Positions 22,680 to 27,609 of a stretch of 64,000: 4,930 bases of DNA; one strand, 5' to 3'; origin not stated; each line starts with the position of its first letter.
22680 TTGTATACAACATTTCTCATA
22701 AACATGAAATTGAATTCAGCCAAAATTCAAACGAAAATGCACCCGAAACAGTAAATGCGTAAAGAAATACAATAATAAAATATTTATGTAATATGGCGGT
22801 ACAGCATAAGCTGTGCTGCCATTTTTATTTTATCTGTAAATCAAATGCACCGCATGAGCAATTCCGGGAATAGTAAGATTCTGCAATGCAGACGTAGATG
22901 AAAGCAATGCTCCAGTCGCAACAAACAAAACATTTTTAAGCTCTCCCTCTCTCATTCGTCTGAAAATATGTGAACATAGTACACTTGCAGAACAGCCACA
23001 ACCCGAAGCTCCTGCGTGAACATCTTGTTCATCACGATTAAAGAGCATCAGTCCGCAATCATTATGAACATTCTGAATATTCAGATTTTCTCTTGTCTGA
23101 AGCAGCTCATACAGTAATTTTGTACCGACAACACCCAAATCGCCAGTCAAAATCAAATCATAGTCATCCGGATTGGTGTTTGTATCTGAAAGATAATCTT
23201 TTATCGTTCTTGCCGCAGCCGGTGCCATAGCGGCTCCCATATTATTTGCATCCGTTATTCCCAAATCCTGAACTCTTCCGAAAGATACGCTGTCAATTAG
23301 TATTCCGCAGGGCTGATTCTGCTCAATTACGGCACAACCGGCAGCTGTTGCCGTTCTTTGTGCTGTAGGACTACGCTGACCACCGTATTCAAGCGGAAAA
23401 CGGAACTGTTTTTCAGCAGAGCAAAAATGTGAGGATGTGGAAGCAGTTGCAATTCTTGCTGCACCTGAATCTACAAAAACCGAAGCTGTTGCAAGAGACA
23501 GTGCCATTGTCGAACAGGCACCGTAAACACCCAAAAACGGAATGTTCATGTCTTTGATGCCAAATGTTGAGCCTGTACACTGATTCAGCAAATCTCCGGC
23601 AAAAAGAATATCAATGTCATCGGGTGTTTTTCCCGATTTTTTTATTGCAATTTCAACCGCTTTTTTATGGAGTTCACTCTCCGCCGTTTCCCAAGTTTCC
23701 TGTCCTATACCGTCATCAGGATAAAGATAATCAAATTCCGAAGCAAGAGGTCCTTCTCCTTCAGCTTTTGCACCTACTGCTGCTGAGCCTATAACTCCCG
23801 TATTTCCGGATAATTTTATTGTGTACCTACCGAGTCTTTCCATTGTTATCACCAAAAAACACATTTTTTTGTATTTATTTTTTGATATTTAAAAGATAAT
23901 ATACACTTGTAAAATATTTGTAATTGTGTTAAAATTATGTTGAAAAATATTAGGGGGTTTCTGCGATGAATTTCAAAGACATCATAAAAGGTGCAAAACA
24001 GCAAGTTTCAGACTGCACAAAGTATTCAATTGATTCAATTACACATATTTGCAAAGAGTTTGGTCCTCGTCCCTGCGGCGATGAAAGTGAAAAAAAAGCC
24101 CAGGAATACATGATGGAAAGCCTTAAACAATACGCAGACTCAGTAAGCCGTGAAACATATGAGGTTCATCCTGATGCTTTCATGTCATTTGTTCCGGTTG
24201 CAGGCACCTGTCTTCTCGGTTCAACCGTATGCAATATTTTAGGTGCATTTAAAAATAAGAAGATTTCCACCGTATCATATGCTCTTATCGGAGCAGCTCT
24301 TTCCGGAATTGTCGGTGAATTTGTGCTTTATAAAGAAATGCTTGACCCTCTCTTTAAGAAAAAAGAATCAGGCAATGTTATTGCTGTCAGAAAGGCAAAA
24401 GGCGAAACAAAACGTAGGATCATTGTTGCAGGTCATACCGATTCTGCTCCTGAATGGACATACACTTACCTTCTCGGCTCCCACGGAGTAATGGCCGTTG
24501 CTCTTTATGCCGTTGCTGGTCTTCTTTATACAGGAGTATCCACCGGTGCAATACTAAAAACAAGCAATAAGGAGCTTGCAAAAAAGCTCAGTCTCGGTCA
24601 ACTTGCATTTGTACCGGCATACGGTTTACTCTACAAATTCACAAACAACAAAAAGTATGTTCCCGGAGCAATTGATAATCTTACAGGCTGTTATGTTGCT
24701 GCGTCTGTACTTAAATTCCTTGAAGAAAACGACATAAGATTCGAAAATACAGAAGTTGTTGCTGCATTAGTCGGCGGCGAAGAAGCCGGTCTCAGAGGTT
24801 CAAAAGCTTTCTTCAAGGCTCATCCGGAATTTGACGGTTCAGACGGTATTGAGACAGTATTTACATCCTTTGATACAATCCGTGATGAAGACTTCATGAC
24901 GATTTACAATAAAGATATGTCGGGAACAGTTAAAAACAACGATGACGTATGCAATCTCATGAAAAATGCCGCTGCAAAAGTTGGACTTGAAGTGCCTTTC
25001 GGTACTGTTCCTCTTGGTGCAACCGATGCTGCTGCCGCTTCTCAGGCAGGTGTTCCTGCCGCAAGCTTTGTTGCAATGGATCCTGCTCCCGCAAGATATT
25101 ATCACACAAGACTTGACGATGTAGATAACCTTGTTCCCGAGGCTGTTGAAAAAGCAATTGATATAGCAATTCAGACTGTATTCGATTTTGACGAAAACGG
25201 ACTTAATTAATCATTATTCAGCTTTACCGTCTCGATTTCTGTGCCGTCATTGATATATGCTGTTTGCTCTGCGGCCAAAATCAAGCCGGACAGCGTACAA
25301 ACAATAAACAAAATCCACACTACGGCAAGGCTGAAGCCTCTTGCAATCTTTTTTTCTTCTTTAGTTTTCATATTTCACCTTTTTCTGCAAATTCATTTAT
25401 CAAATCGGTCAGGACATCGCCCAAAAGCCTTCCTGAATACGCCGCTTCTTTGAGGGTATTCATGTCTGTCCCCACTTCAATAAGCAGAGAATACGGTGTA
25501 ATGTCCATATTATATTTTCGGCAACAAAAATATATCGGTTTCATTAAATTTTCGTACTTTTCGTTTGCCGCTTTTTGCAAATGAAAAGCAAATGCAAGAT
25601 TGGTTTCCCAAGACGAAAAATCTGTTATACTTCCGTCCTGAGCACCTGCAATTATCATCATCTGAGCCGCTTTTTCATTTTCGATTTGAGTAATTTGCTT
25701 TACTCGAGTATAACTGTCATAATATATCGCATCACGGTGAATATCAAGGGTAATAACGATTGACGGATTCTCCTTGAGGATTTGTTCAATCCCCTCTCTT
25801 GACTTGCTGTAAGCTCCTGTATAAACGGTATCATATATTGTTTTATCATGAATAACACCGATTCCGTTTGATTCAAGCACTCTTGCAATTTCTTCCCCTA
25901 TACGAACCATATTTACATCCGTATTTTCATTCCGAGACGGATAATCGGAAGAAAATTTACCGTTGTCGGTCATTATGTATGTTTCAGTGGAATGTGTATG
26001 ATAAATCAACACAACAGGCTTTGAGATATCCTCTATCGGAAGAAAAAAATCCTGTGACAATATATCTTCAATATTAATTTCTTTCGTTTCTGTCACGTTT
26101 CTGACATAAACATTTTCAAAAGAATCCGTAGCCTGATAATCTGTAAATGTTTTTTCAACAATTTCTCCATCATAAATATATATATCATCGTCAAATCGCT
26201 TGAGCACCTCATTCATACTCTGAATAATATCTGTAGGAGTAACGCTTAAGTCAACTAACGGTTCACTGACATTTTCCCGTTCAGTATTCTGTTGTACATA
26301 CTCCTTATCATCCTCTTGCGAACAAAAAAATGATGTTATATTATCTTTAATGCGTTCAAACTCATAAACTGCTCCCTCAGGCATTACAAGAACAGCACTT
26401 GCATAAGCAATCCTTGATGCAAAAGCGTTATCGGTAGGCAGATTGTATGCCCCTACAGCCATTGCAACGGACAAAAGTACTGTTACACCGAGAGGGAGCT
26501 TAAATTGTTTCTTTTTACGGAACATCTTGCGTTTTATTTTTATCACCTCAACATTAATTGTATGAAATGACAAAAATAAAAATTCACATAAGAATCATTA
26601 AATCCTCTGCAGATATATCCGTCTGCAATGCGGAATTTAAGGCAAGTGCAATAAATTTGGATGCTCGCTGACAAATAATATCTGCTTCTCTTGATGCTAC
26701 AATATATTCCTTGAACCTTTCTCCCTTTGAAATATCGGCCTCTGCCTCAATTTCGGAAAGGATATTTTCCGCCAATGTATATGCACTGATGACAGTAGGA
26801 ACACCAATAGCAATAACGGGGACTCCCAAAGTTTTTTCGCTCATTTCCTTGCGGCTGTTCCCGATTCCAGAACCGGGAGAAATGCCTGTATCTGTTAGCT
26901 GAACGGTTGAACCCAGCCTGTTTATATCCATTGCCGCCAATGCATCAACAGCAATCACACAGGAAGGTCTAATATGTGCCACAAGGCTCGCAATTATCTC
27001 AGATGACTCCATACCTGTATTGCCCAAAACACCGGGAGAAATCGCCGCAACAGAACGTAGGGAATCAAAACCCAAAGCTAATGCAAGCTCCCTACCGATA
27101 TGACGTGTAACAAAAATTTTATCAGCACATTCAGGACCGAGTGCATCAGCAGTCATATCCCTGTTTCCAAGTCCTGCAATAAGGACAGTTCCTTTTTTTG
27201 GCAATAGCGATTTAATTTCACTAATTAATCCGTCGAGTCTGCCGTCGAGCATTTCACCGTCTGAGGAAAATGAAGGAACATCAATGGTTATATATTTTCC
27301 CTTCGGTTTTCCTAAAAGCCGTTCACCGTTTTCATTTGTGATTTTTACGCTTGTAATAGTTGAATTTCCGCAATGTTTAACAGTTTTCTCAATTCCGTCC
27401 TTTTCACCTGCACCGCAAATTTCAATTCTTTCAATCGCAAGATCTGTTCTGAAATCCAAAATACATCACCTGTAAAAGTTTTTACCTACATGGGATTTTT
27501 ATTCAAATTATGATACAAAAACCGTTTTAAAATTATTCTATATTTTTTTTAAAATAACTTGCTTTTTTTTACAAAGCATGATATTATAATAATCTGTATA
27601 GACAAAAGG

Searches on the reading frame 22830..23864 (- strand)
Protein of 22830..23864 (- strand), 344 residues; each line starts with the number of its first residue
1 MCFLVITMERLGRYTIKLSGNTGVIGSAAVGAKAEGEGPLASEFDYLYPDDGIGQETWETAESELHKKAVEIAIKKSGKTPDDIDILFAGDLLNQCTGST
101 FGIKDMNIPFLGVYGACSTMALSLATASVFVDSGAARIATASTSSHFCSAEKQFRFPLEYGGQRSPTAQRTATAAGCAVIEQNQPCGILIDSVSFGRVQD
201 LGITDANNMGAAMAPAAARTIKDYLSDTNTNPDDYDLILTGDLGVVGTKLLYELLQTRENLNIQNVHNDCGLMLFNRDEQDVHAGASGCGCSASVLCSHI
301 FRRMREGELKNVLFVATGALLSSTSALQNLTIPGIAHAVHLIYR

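Call 26: search_protein_families(library=pfam, proteins=[window:22830-23864:-], max_evalue=0.001)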
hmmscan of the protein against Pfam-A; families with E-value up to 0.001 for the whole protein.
window:22830-23864:- (344 aa): 1 family
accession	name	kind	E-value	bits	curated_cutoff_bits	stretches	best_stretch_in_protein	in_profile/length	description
PF07451.17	SpoVAD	-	1.9e-136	454.6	22.1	1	12-341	1-328/329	Stage V sporulation protein AD (SpoVAD)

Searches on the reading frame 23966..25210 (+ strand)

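Call 26: search_protein_families(library=pfam, proteins=[window:23966-25210:+], max_evalue=0.001)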
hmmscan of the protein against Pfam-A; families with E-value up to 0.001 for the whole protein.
window:23966-25210:+ (414 aa): 3 families
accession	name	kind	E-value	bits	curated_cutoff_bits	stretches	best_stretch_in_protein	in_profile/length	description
PF04389.22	Peptidase_M28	-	1.5e-21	77.5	21.3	1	232-404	27-192/193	Peptidase family M28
PF05343.19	Peptidase_M42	-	7e-12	45.4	23.2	1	223-382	120-277/292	M42 glutamyl aminopeptidase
PF01546.33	Peptidase_M20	-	9.3e-07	29.4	24.6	1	228-402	26-201/206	Peptidase family M20/M25/M40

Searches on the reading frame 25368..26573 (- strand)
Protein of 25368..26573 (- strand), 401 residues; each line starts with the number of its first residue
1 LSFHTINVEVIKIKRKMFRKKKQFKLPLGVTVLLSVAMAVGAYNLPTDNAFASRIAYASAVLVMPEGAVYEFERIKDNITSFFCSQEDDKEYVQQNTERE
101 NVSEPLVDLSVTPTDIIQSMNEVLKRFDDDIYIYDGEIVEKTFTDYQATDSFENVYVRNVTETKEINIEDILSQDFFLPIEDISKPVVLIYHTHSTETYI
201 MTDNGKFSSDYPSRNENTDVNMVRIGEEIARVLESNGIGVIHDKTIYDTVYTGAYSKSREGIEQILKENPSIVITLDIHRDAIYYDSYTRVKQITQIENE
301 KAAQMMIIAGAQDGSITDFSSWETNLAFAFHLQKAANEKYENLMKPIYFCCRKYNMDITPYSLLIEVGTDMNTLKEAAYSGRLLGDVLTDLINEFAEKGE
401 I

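Call 10: search_protein_families(library=pfam, proteins=[window:25368-26573:-], max_evalue=0.001)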
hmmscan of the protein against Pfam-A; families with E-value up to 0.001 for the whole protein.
window:25368-26573:- (401 aa): 1 family
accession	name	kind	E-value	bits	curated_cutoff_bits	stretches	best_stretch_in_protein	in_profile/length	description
PF07454.18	SpoIIP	-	1.4e-60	205.5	24.4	1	151-388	74-268/269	Stage II sporulation protein P (SpoIIP)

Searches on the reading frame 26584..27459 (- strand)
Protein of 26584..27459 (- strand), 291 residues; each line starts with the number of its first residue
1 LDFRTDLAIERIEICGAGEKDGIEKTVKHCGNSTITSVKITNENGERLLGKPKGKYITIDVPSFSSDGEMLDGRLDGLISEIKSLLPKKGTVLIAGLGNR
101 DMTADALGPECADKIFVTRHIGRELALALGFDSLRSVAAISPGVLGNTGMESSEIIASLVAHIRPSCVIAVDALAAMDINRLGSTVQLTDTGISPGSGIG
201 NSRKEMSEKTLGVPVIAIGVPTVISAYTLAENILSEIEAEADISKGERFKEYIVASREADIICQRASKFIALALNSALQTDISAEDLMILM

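Call 10: search_protein_families(library=pfam, proteins=[window:26584-27459:-], max_evalue=0.001)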
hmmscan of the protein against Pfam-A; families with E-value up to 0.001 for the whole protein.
window:26584-27459:- (291 aa): 1 family
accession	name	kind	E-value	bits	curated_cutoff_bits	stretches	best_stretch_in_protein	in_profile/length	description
PF03418.19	Peptidase_A25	-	9.2e-60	202.9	27.8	1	20-232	21-237/353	Germination protease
